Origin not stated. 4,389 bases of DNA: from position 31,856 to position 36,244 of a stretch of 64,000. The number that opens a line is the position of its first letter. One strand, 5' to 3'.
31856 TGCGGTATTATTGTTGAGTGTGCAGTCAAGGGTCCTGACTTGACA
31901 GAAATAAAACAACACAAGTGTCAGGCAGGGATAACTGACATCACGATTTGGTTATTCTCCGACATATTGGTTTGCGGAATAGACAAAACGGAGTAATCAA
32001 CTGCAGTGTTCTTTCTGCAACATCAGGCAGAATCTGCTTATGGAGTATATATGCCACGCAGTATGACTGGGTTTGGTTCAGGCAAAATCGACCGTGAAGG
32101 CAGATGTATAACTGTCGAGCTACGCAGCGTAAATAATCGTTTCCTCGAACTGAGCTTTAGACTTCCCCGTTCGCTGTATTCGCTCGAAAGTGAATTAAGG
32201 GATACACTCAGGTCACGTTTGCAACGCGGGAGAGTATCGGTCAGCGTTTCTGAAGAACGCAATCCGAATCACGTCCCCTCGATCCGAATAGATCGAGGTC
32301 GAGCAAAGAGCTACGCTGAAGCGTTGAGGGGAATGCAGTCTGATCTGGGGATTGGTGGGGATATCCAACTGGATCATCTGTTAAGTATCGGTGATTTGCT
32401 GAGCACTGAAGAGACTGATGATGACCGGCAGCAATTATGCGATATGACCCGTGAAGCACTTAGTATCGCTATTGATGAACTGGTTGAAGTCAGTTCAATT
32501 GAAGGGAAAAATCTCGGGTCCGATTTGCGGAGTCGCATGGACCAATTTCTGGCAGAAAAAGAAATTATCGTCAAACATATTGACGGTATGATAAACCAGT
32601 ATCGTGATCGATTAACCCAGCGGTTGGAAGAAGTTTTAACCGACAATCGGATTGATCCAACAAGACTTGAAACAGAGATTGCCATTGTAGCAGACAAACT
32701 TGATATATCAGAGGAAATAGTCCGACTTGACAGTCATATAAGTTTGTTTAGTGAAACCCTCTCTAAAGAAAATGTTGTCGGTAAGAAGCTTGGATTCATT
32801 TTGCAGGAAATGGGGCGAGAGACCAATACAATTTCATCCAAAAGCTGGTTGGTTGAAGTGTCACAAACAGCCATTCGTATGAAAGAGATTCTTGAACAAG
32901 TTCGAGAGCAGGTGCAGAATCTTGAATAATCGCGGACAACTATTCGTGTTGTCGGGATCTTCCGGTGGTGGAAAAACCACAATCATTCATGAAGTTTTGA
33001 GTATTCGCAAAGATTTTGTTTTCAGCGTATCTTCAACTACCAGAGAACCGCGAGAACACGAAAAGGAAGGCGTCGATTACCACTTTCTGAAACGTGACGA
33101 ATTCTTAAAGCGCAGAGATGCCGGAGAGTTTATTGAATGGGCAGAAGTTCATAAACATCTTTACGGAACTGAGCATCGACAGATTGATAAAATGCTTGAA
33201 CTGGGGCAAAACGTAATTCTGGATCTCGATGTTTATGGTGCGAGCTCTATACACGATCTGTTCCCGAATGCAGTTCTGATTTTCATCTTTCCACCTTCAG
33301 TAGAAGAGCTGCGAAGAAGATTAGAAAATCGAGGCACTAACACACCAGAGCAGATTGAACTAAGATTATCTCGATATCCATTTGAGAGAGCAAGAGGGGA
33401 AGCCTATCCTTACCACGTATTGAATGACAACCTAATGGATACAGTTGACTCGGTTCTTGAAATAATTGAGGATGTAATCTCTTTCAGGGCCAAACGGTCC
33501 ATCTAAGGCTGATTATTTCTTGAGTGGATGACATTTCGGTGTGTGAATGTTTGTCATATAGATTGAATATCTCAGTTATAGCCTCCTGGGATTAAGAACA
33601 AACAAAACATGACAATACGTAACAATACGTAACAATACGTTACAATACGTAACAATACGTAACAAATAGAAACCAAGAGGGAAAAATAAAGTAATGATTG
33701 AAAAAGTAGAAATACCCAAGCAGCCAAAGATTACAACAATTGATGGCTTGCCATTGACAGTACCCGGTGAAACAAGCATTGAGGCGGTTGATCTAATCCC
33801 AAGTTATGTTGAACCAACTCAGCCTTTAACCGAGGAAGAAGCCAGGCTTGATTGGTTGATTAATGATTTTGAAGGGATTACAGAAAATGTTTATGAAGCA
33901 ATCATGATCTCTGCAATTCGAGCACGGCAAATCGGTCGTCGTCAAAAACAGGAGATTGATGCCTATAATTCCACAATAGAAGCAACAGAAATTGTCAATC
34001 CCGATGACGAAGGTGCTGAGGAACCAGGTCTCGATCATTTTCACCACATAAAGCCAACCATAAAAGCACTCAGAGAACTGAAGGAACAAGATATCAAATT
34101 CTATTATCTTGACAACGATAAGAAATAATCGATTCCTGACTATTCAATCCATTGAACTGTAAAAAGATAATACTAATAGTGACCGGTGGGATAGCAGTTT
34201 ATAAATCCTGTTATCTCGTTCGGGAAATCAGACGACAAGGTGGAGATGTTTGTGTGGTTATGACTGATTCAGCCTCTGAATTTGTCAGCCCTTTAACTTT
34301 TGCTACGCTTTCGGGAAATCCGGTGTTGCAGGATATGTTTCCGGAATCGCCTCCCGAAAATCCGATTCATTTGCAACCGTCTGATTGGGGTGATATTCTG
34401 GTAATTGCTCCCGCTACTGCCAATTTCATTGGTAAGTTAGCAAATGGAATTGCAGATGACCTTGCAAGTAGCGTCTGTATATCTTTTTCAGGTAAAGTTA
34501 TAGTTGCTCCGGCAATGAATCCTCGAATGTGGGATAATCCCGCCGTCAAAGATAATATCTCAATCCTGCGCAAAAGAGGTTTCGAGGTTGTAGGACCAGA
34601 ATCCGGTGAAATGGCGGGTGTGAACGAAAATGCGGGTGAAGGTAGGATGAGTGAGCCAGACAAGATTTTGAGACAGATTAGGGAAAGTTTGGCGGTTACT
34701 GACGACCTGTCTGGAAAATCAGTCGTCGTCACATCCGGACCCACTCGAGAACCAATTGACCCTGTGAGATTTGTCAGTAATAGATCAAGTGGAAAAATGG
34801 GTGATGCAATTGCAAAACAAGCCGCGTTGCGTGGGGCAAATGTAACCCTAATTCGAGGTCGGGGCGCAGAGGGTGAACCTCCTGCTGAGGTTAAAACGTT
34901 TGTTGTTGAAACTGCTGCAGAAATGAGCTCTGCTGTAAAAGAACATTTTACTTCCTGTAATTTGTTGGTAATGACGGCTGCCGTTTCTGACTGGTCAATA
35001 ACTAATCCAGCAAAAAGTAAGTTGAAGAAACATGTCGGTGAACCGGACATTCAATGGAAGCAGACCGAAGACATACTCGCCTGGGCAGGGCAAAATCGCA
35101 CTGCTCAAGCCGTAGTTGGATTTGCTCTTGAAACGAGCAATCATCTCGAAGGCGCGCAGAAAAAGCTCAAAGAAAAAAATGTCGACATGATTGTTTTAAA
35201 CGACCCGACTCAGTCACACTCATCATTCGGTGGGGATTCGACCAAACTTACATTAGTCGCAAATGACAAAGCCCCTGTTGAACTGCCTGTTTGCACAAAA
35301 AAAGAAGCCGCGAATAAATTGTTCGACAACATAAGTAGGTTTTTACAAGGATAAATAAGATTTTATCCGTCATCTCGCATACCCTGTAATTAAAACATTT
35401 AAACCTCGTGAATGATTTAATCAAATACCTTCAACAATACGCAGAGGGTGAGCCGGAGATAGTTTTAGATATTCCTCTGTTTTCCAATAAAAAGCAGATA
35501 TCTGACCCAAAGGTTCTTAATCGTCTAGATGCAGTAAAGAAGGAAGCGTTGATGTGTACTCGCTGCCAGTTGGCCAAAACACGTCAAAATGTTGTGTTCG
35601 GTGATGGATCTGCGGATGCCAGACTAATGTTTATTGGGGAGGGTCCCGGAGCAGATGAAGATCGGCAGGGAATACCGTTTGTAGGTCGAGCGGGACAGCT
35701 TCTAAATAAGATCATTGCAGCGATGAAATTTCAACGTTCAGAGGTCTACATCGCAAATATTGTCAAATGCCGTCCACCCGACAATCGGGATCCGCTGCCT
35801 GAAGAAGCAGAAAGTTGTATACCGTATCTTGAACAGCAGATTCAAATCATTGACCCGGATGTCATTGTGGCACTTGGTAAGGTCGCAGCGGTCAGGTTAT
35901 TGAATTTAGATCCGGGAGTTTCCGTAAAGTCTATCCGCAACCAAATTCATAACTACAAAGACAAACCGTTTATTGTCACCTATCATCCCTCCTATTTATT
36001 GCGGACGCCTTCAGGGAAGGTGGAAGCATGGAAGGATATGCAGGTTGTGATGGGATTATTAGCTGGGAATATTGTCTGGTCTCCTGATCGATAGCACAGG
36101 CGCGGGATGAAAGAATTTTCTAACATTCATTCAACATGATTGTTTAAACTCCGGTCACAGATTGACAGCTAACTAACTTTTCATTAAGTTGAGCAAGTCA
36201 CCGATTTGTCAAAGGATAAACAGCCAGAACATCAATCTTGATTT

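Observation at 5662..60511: Five paralogous small FadL/PorV-like barrels (298-350 aa) in 64 kb, each next to secretion or cell-surface genes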

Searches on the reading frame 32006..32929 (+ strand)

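Call 11: search_protein_families(library=pfam, proteins=[window:32006-32929:+], max_evalue=0.01)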
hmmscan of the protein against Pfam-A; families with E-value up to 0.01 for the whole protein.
window:32006-32929:+ (307 aa): 2 families
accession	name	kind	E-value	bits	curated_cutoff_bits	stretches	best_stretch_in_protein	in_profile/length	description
PF08340.16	YicC-like_C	-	4.2e-41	140.3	27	1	191-307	4-120/120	Endoribonuclease YicC-like, C-terminal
PF03755.18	YicC-like_N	-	2.8e-38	132.2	25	1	18-170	2-154/156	Endoribonuclease YicC-like, N-terminal region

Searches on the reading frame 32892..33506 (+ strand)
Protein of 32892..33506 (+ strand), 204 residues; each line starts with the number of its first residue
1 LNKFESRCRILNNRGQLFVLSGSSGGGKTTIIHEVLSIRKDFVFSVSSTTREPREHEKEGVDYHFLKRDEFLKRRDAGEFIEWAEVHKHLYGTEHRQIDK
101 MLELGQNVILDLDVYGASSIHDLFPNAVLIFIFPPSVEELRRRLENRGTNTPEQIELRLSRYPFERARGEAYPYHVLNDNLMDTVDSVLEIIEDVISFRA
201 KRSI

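Call 11: search_protein_families(library=pfam, proteins=[window:32892-33506:+], max_evalue=0.01)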
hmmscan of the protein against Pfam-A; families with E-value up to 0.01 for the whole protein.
window:32892-33506:+ (204 aa): 4 families
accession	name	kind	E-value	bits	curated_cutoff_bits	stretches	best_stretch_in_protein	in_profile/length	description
PF00625.27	Guanylate_kin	-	1.2e-39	136.4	25.2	1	16-194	3-181/182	Guanylate kinase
PF13671.12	AAA_33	-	4.1e-05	24.4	27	1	17-156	1-127/143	AAA domain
PF07931.18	CPT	-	0.00064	20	22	1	15-149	1-130/172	Chloramphenicol phosphotransferase-like protein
PF13191.12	AAA_16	-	0.0064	17.4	32.6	1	9-44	18-55/167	AAA ATPase domain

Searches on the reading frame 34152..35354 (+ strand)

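Call 12: search_protein_families(library=pfam, proteins=[window:34152-35354:+], max_evalue=0.001)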
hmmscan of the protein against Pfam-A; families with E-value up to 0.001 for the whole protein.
window:34152-35354:+ (400 aa): 2 families
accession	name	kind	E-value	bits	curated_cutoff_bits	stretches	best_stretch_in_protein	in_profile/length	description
PF04127.22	DFP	-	6.3e-63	212.4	22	1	186-369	1-186/186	DNA/pantothenate metabolism flavoprotein C-terminal domain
PF02441.25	Flavoprotein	-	2.4e-30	105.7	22.7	1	4-179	1-161/162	Flavoprotein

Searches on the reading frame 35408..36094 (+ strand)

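Call 12: search_protein_families(library=pfam, proteins=[window:35408-36094:+], max_evalue=0.001)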
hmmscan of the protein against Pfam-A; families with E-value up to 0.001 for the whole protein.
window:35408-36094:+ (228 aa): 1 family
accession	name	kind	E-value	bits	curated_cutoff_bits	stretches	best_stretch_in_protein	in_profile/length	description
PF03167.25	UDG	-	6.9e-40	136.8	24.3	1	64-211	1-140/141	Uracil DNA glycosylase superfamily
